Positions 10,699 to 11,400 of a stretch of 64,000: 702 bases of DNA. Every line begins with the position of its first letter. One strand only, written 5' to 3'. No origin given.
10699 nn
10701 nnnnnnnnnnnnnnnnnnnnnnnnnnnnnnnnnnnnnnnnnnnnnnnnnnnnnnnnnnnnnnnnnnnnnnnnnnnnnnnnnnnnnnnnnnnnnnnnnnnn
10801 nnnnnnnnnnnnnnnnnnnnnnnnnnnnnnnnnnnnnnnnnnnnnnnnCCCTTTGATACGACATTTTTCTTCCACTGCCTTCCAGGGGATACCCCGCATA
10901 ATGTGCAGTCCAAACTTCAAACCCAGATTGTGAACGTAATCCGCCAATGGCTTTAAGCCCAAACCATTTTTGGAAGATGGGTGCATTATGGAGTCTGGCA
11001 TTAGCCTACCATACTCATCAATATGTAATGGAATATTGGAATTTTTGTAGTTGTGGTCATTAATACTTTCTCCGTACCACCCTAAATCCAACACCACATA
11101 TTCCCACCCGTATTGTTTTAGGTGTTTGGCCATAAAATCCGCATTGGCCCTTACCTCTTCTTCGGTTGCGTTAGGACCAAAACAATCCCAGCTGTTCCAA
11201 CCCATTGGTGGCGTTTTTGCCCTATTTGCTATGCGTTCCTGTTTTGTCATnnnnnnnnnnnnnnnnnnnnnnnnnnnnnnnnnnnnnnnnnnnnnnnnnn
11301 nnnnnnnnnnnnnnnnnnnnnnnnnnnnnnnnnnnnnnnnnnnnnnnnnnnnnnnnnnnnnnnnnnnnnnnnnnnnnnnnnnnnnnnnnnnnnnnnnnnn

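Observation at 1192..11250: Both GH27s lack the galactose-C6-binding Asp, pointing to beta-L-arabinopyranosidases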

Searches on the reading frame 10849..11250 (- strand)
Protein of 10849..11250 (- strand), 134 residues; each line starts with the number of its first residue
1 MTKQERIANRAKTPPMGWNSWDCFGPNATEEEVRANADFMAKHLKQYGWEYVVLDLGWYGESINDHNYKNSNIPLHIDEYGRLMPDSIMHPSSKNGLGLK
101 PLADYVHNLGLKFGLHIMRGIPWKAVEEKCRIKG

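Call 48: search_solved_structures(query=window:10849-11250:-, max_evalue=10, show_alignments=5)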
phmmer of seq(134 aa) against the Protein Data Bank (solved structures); distinct sequences matched with E-value up to 10: 28.
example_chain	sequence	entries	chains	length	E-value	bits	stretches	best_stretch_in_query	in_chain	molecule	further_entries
4nx0_A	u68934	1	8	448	1.1e-49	171.5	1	11-132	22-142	Abp, a GH27 beta-L-arabinopyranosidase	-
4nxk_A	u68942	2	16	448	3.1e-49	170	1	11-132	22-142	Abp, a GH27 beta-L-arabinopyranosidase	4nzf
3cc1_A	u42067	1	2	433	1e-48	168.4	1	11-132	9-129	Putative alpha-N-acetylgalactosaminidase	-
6f4c_B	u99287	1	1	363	1.1e-11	48.3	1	11-118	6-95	alpha-galactosidase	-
3a5v_A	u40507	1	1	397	2.4e-10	43.9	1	11-120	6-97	Alpha-galactosidase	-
4nzj_A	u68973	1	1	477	5.5e-10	42.7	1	12-59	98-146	Putative alpha-galactosidase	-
4ogz_A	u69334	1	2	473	2e-09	40.9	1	12-59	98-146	Putative alpha-galactosidase/melibiase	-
1uas_A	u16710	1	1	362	2.8e-08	37.2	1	11-118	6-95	alpha-galactosidase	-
1ktb_A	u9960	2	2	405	2e-06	31.2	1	11-116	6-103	alpha-N-acetylgalactosaminidase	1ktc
3h53_A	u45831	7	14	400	3.1e-06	30.6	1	12-117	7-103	Alpha-N-acetylgalactosaminidase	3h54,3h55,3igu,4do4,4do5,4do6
3lrm_A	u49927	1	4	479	2.9e-05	27.4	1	12-60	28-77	Alpha-galactosidase 1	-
3lrk_A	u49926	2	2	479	3.3e-05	27.2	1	12-60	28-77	Alpha-galactosidase 1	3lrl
3a21_A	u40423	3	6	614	0.00056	23.2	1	13-60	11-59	Putative secreted alpha-galactosidase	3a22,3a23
1szn_A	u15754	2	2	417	0.00059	23.2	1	11-120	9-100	alpha-galactosidase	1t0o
2xn0_A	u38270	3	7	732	0.0053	20.1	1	15-116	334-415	ALPHA-GALACTOSIDASE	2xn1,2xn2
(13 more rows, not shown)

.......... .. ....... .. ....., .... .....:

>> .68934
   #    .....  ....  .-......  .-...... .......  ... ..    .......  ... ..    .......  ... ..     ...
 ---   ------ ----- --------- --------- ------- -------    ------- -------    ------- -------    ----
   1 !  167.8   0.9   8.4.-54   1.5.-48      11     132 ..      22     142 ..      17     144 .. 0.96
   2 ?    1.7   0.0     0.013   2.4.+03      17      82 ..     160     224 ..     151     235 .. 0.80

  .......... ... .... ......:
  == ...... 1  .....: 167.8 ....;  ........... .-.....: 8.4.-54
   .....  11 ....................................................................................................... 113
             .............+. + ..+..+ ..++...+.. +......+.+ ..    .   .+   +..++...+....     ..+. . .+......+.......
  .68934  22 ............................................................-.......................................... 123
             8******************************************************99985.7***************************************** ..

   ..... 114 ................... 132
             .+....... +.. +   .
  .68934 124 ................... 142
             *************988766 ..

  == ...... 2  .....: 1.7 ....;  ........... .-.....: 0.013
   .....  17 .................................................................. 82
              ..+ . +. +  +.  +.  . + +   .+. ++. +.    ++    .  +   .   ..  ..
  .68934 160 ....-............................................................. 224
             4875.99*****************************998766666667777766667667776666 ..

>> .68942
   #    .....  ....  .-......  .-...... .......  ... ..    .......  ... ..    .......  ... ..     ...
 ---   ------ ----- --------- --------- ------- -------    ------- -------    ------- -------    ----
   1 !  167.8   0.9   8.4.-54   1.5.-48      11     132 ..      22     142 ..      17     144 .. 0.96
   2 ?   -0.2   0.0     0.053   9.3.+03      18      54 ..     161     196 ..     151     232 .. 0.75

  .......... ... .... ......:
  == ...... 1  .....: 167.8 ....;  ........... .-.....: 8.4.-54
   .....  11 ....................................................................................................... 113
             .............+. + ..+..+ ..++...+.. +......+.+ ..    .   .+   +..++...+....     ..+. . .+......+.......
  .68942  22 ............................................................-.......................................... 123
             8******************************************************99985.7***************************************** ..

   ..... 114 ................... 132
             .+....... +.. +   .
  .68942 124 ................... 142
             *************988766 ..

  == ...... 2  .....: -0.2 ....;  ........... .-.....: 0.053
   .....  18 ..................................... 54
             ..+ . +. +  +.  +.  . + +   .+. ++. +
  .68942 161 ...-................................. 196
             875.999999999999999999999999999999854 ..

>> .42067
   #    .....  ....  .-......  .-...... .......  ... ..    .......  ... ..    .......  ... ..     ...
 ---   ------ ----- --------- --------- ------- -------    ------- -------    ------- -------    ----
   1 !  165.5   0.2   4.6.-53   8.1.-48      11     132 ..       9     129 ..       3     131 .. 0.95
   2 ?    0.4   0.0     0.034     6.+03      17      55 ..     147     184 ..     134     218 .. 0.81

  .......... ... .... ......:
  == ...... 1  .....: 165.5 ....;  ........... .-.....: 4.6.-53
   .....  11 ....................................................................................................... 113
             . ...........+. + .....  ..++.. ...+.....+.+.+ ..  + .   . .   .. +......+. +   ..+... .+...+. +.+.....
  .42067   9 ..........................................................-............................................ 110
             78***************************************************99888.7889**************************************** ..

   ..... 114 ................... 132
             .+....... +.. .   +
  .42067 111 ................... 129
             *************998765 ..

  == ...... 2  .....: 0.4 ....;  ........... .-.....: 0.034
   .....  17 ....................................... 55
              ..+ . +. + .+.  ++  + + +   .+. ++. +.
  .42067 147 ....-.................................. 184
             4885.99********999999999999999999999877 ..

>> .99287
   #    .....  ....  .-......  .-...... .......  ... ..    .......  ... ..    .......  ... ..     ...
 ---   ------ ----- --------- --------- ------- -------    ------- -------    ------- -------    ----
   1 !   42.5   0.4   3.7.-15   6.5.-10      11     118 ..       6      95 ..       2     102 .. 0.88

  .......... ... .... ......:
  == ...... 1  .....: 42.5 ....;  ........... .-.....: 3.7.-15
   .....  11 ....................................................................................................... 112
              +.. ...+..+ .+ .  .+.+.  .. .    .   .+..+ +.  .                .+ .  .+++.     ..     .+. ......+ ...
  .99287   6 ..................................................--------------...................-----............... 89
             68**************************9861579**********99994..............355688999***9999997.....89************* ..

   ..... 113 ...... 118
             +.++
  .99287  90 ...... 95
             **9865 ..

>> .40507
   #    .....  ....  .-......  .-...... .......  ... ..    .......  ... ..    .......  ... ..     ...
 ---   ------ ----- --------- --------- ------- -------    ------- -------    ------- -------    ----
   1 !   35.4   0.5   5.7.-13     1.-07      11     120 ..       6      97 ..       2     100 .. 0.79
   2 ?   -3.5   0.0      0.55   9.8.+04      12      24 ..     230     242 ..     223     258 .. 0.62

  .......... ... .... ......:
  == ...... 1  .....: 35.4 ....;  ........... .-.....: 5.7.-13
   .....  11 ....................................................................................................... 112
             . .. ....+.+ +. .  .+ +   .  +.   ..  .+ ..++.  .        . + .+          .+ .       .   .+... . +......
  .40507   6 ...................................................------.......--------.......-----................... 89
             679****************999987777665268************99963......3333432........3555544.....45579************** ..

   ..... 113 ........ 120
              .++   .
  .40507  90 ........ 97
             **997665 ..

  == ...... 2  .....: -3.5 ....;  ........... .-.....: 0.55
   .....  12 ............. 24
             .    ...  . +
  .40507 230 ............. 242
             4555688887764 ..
